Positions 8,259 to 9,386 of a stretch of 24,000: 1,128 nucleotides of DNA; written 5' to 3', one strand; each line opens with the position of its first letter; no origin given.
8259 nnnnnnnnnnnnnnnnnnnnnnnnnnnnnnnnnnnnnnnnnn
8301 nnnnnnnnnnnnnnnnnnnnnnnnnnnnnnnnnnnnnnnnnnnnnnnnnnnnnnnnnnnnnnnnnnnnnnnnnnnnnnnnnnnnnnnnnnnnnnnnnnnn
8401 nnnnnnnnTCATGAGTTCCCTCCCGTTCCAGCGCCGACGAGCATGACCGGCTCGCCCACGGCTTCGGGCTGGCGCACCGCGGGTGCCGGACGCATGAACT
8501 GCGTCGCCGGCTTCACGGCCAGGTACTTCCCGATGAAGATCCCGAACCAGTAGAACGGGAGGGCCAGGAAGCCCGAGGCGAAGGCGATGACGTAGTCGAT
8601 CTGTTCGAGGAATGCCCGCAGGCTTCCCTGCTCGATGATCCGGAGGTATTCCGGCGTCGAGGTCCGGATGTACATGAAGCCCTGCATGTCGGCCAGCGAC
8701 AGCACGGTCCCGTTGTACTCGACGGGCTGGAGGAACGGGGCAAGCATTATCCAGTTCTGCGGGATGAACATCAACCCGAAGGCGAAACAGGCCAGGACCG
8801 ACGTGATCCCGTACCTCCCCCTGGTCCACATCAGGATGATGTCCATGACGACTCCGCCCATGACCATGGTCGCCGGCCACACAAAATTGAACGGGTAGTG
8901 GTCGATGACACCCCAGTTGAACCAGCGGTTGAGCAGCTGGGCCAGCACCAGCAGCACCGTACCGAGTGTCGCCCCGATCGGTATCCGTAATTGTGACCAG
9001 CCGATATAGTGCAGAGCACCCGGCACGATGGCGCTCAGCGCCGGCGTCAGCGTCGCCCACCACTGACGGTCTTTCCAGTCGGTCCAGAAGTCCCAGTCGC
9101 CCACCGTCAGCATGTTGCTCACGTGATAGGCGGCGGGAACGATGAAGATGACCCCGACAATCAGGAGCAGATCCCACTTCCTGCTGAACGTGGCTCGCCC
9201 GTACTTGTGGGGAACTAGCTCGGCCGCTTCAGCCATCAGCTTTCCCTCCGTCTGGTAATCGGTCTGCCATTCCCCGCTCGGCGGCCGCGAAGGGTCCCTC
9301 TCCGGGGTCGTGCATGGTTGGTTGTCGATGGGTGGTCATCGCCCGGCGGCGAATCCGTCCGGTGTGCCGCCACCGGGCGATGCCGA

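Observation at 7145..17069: Back-to-back copper (CuMMO) and di-iron (SDIMO) monooxygenase operons around one control region with an embedded two-component system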

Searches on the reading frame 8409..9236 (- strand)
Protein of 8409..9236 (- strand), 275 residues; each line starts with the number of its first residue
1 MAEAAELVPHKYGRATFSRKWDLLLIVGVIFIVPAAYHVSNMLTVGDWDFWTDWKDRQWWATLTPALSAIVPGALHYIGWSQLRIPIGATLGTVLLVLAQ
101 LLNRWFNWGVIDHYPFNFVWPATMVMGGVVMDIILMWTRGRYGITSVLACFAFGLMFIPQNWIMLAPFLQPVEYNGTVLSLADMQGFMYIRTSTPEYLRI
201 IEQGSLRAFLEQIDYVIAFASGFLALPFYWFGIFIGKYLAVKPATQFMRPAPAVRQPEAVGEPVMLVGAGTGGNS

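Call 3: search_protein_families(library=pfam, proteins=[window:8409-9236:-], max_evalue=0.01)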
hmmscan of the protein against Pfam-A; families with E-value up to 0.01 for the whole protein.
window:8409-9236:- (275 aa): 1 family
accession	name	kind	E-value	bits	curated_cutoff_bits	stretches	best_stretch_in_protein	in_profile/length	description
PF02461.21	AMO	-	3.8e-72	243.5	27.5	1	15-241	8-233/238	Ammonia monooxygenase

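Call 9: search_protein_families(library=ncbifam, proteins=[window:8409-9236:-], max_evalue=0.001)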
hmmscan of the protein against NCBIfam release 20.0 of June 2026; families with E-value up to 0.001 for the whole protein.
window:8409-9236:- (275 aa): 2 families
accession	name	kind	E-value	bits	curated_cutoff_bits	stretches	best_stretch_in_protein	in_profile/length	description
NF041557.1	AmoA_BACT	equivalog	1.2e-74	251.1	290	1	15-241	4-229/234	bacterial ammonia monooxygenase, subunit AmoA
TIGR03080.1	CH4_NH3mon_ox_A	equivalog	6.1e-65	219.4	318.15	1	15-240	14-238/243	methane monooxygenase/ammonia monooxygenase subunit A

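Call 12: find_related_loci(query=window:8409-9236:-, collection=genome_contigs, flank=10000)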
Query window:8409-9236:- (275 aa) in genome_contigs; peptide patterns used: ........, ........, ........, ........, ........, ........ (x = any residue, [..] = any of these).
391 stretches matched a pattern; 360 encode a relative of the query (tblastn E <= 1e-3); the best 80 are kept; 80 distinct loci.
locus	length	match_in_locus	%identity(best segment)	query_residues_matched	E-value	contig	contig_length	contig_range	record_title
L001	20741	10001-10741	49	2-249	4e-76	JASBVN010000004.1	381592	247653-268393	MAG: Alicyclobacillaceae bacterium isolate Bu37 Bu37_contig4, whole genome shotgun sequence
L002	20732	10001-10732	47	3-249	4e-65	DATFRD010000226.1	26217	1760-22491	MAG TPA_asm: Candidatus Dormiibacterota bacterium isolate SMAG_U9348 k141_4780787, whole genome shotgun sequence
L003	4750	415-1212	43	3-258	3e-65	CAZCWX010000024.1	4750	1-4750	MAG TPA_asm: uncultured Enterobacteriaceae bacterium isolate binchicken_co31_407 genome assembly, contig: k141_4281390,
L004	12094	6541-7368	44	2-270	3e-65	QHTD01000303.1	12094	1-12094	MAG: Candidatus Rokuibacteriota bacterium isolate AR15 14_0903_16_30cm_scaffold_6649_curated, whole genome shotgun seque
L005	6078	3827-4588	43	3-258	3e-65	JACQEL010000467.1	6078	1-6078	MAG: Deltaproteobacteria bacterium isolate NC_groundwater_1020_Pr1_S-0.65um_57_10 Montesol18_Sp65_coassembly_scaffold_73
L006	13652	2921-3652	45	3-249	1e-64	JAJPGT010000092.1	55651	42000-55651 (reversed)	MAG: Proteobacteria bacterium isolate Centralia_MAG_106 k107_8714121, whole genome shotgun sequence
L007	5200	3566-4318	43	5-256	3e-64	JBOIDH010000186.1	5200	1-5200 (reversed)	MAG: Gammaproteobacteria bacterium isolate SD8032_metabat2.bin.28 NODE_5634_length_5200_cov_2.751823, whole genome shotg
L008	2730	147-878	45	3-249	8e-65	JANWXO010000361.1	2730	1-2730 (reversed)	MAG: Candidatus Binatia bacterium isolate SKYG48 NODE_361_length_2730_cov_2.151527, whole genome shotgun sequence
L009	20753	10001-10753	43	5-256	4e-64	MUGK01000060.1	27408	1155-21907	MAG: Chromatiales bacterium USCg_Taylor scaffold_59, whole genome shotgun sequence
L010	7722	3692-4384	45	18-249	8e-64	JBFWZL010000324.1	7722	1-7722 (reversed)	MAG: Candidatus Binatia bacterium isolate CA_2019_TPBS_187 NODE_35657_length_7722_cov_3.379987_TPBS, whole genome shotgu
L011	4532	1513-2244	45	3-249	9e-64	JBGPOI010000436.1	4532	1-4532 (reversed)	MAG: Candidatus Binatia bacterium isolate OBJ_0618_7090110_195 k141_3695497_length_4532_cov_32.8504, whole genome shotgu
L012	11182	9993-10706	44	5-240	1e-63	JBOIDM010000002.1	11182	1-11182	MAG: Gammaproteobacteria bacterium isolate SC-S_metawrap_bin.27 k127_6345285, whole genome shotgun sequence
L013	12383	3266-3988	45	18-256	7e-64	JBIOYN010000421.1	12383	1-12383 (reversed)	MAG: Acidimicrobiia bacterium isolate MAG029 k127_5323225, whole genome shotgun sequence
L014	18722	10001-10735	46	2-249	1e-63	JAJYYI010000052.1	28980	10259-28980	MAG: Deltaproteobacteria bacterium isolate FK3.bin99 NODE_3087_length_28980_cov_1.582019, whole genome shotgun sequence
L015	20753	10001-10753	42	5-256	1e-63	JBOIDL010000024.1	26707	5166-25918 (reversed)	MAG: Gammaproteobacteria bacterium isolate SD8020_metabat2.bin.3 NODE_70_length_26707_cov_4.349586, whole genome shotgun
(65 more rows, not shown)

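Call 13: find_homologous_proteins(query=window:8409-9236:-, max_evalue=1e-20)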
Query window:8409-9236:- (275 aa): 286 proteins with E <= 1e-20 among 6343 candidates; the best 120 are listed.
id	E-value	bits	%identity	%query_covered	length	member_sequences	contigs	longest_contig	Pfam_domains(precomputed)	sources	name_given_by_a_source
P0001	4.3e-173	593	95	100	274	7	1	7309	PF02461.22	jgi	jgi:methane/ammonia monooxygenase subunit A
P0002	2.3e-120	420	75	89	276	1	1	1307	PF02461.22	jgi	jgi:methane/ammonia monooxygenase subunit A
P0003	1.5e-107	378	62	93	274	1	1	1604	PF02461.22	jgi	-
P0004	1.5e-104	368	77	80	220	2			PF02461.22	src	-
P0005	2.1e-76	275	55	84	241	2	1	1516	PF02461.22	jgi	jgi:methane/ammonia monooxygenase subunit A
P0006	3.5e-76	275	52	89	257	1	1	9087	PF02461.22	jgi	-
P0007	2.1e-74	269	50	90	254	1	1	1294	PF02461.22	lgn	-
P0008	2.2e-74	269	49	95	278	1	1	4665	PF02461.22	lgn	-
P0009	7.2e-74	267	53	84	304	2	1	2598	PF02461.22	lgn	-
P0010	1.0e-72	263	49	90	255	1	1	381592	PF02461.22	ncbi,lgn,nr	ncbi:MAG: methane monooxygenase/ammonia monooxygenase subunit A [Alicyclobacillaceae bacterium]|nr:m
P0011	2.2e-72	262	52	85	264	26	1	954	PF02461.22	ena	-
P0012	1.0e-69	253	49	86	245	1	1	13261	PF02461.22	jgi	jgi:methane/ammonia monooxygenase subunit A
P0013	8.0e-67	244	47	94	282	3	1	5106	PF02461.22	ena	-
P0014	8.7e-67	244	48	86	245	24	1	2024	PF02461.22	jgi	-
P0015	3.4e-66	242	47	95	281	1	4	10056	PF02461.22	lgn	-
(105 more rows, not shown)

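Call 15: find_encoding_contigs(protein=window:8409-9236:-, flank=10000, max_places=6)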
Protein window:8409-9236:- (275 aa): no gene with exactly this product is on record in the collection.

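Call 16: find_encoding_contigs(protein=P0001, flank=10000, max_places=6)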
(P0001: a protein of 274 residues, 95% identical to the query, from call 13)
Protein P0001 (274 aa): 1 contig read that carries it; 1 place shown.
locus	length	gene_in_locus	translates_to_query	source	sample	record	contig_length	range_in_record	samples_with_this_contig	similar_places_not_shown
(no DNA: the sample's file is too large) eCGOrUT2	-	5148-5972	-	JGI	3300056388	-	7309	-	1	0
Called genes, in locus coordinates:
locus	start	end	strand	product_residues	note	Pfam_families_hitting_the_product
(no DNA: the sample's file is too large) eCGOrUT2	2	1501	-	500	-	?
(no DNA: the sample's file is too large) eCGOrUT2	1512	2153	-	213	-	PF00072:Response_reg, PF00196:GerE, PF04545:Sigma70_r4 (faint), PF08281:Sigma70_r4_2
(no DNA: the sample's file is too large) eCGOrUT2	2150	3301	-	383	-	PF01590:GAF, PF13185:GAF_2, PF07730:HisKA_3, PF02518:HATPase_c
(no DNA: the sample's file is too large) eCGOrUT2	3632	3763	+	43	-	-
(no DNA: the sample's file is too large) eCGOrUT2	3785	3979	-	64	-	-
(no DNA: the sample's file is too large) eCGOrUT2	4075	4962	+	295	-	PF04896:AmoC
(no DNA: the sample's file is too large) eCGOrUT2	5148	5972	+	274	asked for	PF02461:AMO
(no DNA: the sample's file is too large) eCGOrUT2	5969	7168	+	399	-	PF04744:Monooxygenase_B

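Call 25: search_dna_similar(query=window:8409-9236:-, collection=plasmids, mode=protein, max_rows=25)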
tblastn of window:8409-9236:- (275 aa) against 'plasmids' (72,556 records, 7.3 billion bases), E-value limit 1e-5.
Records with a match: 5; places in all: 5; records where one place covers at least 80% of the query: 5.
Best place of each record, by identity: <60% 5.
By first word of the organism name: Rhodococcus 2; Mycobacterium 1; Mycolicibacterium 1; Methylomagnum 1.
By predicted mobility (MOB-suite, as given by PLSDB): mobilizable 3; non-mobilizable 2.
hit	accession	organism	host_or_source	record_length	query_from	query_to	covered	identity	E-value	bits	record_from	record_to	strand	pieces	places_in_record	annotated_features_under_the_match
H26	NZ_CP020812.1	Mycobacterium dioxanotrophicus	Single cell,river sediment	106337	9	249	88%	46.9%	1e-59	211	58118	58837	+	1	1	methane monooxygenase/ammonia monooxygenase subunit A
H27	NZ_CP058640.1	Rhodococcus sp. ZPP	cell culture,soil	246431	13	249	86%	45.6%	5e-57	203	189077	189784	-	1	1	methane monooxygenase/ammonia monooxygenase subunit A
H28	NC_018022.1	Mycolicibacterium chubuense NBB4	-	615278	13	249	86%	45.6%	1e-52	191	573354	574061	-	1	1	methane monooxygenase/ammonia monooxygenase subunit A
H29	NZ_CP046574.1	Rhodococcus sp. WAY2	cell culture,bacterial consortium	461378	14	249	86%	44.5%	9e-57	202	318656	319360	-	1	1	methane monooxygenase/ammonia monooxygenase subunit A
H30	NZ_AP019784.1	Methylomagnum ishizawai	-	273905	2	241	87%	38.4%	7e-43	162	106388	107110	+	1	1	amoA: bacterial ammonia monooxygenase, subunit AmoA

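Call 26: get_annotated_region(hit=H28, flank=12000)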
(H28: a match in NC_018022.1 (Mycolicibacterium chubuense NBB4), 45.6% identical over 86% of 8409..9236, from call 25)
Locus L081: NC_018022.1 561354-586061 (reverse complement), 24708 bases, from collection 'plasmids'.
description: Mycolicibacterium chubuense NBB4 plasmid pMYCCH.01, complete sequence
organism: Mycolicibacterium chubuense NBB4 (NCBI taxid 710421)
taxonomy: Bacteria; Actinomycetota; Actinomycetes; Mycobacteriales; Mycobacteriaceae; Mycolicibacterium; Mycolicibacterium chubuense; Mycolicibacterium chubuense NBB4
host: -; source: -; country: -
typing (MOB-suite, as given by PLSDB): mobilizable; relaxase MOBF,MOBF
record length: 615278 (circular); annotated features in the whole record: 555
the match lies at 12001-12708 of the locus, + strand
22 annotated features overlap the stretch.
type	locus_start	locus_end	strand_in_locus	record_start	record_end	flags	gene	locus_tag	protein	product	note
CDS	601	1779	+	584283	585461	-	-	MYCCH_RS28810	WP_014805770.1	acetyl-CoA C-acetyltransferase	-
CDS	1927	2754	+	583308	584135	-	-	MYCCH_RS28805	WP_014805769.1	enoyl-CoA hydratase/isomerase family protein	-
CDS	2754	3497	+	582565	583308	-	-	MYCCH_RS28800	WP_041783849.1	glucose 1-dehydrogenase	-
CDS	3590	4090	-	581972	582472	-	-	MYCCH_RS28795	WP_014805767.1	RDD family protein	-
CDS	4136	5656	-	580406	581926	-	-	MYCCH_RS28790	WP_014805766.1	VWA domain-containing protein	-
CDS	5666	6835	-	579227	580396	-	-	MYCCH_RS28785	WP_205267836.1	MoxR family ATPase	-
CDS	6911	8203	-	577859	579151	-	mdo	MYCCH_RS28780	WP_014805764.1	NDMA-dependent methanol dehydrogenase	GO:0046170 - methanol catabolic process [Evidence IEA]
CDS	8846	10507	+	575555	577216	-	-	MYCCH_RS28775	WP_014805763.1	helix-turn-helix domain-containing protein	-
CDS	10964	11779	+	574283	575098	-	-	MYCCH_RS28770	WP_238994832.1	methane monooxygenase/ammonia monooxygenase subunit C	-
CDS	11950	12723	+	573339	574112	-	-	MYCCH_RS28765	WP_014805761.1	methane monooxygenase/ammonia monooxygenase subunit A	-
CDS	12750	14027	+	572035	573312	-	-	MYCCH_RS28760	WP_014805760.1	methane monooxygenase/ammonia monooxygenase subunit B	-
CDS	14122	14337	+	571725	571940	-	-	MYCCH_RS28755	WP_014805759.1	hypothetical protein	-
CDS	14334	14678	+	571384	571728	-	-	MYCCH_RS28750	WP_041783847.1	hypothetical protein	-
CDS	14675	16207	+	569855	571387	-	-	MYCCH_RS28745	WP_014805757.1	AMP-binding protein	-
CDS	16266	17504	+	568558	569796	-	-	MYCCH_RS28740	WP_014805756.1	GAF domain-containing protein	-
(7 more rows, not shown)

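Call 65: get_annotated_region(hit=H26, flank=5000)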
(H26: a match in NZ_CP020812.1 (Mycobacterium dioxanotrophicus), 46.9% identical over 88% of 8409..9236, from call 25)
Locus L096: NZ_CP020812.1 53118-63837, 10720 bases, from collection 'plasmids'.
description: Mycobacterium dioxanotrophicus strain PH-06 plasmid unnamed3, complete sequence
organism: Mycobacterium dioxanotrophicus (NCBI taxid 482462)
taxonomy: Bacteria; Actinomycetota; Actinomycetes; Mycobacteriales; Mycobacteriaceae; Mycobacterium; Mycobacterium dioxanotrophicus
host: -; source: Single cell,river sediment; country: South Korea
typing (MOB-suite, as given by PLSDB): non-mobilizable; replicon rep_cluster_1561
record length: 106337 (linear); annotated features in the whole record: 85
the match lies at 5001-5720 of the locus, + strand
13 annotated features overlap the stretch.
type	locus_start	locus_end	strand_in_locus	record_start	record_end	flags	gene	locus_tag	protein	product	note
CDS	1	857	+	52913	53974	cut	-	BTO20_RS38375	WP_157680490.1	hypothetical protein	-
CDS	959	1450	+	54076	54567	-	-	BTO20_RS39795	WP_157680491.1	hypothetical protein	-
CDS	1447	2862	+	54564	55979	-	-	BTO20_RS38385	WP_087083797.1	hypothetical protein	-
CDS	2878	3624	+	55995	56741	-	-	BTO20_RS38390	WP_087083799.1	zf-HC2 domain-containing protein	-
CDS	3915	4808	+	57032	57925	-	-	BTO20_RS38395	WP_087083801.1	methane monooxygenase/ammonia monooxygenase subunit C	-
CDS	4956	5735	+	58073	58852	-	-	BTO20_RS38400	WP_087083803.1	methane monooxygenase/ammonia monooxygenase subunit A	-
CDS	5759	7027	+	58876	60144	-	-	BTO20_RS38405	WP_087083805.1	methane monooxygenase/ammonia monooxygenase subunit B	-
CDS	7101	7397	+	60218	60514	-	-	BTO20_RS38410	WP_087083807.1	hypothetical protein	-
CDS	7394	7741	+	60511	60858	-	-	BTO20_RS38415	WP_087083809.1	hypothetical protein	-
CDS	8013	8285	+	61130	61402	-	-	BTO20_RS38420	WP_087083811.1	DUF4242 domain-containing protein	-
CDS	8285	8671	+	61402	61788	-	-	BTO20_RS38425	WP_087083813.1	hypothetical protein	-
CDS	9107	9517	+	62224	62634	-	-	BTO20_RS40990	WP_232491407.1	hypothetical protein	-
CDS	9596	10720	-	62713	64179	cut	-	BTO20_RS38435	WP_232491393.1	PepSY domain-containing protein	-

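Call 66: get_annotated_region(hit=H29, flank=5000)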
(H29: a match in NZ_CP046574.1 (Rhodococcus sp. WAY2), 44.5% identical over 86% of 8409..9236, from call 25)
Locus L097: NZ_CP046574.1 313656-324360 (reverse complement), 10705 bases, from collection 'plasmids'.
description: Rhodococcus sp. WAY2 plasmid pRWAY02, complete sequence
organism: Rhodococcus sp. WAY2 (NCBI taxid 2663121)
taxonomy: Bacteria; Actinomycetota; Actinomycetes; Mycobacteriales; Nocardiaceae; Rhodococcus; Rhodococcus sp. WAY2
host: -; source: cell culture,bacterial consortium; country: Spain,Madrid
typing (MOB-suite, as given by PLSDB): mobilizable; replicon rep_cluster_313; relaxase MOBP,MOBP
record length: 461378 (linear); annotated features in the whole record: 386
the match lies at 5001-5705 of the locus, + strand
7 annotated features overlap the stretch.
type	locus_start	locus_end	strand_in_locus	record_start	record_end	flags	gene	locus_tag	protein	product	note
CDS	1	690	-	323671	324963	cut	mdo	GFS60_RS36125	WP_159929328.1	NDMA-dependent methanol dehydrogenase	GO:0046170 - methanol catabolic process [Evidence IEA]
CDS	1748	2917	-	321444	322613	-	-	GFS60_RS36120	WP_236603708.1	IS110 family transposase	-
CDS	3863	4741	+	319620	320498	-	-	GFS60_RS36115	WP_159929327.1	methane monooxygenase/ammonia monooxygenase subunit C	-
CDS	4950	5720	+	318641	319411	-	-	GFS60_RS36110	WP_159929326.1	methane monooxygenase/ammonia monooxygenase subunit A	-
CDS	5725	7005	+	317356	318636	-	-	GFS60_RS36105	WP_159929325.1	methane monooxygenase/ammonia monooxygenase subunit B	-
CDS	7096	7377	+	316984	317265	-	-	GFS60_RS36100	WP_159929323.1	hypothetical protein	-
CDS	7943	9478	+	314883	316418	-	-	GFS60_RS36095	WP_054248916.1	AMP-binding protein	-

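Call 80: find_encoding_contigs(protein=P0006, flank=10000, max_places=2)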
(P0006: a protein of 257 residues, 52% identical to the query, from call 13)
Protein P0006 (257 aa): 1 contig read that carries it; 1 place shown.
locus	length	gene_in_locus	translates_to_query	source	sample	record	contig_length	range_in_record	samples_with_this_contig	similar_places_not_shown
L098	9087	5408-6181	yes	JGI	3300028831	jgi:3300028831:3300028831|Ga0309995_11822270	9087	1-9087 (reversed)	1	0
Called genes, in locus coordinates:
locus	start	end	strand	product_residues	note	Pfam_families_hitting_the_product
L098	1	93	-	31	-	?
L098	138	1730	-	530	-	PF02332:Phenol_Hydrox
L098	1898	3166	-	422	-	-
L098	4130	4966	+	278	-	PF04896:AmoC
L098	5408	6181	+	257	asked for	PF02461:AMO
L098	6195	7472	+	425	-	PF04744:Monooxygenase_B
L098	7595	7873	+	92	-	-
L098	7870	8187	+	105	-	-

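Call 81: find_encoding_contigs(protein=P0012, flank=10000, max_places=2)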
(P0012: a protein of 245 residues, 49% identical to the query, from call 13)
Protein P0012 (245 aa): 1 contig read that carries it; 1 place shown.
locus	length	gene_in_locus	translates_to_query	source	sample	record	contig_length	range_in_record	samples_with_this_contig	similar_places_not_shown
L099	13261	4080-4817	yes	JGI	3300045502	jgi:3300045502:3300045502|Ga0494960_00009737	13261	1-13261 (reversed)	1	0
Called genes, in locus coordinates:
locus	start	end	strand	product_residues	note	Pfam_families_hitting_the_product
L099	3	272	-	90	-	?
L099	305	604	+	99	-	-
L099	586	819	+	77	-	-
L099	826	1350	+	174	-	-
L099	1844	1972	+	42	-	-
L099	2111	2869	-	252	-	PF00440:TetR_N, PF17932:TetR_C_24, PF14514:TetR_C_9 (faint)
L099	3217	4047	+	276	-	PF04896:AmoC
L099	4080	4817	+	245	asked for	PF02461:AMO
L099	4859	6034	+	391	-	PF04744:Monooxygenase_B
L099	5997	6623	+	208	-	-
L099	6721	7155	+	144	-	-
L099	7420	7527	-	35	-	-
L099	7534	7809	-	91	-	PF04143:Sulf_transp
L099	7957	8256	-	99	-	-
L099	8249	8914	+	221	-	-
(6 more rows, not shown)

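Call 83: search_protein_families(library=pfam, proteins=[L098:1898-3166:-, L098:138-1730:-, L098:7595-7873:+, L098:7870-8187:+], max_evalue=0.1)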
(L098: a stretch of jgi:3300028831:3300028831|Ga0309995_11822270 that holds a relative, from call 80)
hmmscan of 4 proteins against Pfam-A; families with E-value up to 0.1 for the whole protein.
L098:1898-3166:- (422 aa): 1 family
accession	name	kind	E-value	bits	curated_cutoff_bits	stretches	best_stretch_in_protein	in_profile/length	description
PF00486.34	Trans_reg_C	-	0.0086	16.6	26.2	1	250-310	1-63/77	Transcriptional regulatory protein, C terminal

L098:138-1730:- (530 aa): 1 family
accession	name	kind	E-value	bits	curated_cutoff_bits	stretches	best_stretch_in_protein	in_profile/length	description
PF02332.24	Phenol_Hydrox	-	3.6e-43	148.2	24.4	1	53-252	26-224/230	Methane/Phenol/Alkene Hydroxylase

L098:7595-7873:+ (92 aa): 1 family
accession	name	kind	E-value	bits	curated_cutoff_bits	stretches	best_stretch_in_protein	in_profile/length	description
PF17870.6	Insulin_TMD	-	0.048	14.2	33.4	1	19-48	17-46/47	Insulin receptor trans-membrane segment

L098:7870-8187:+ (105 aa): 0 families
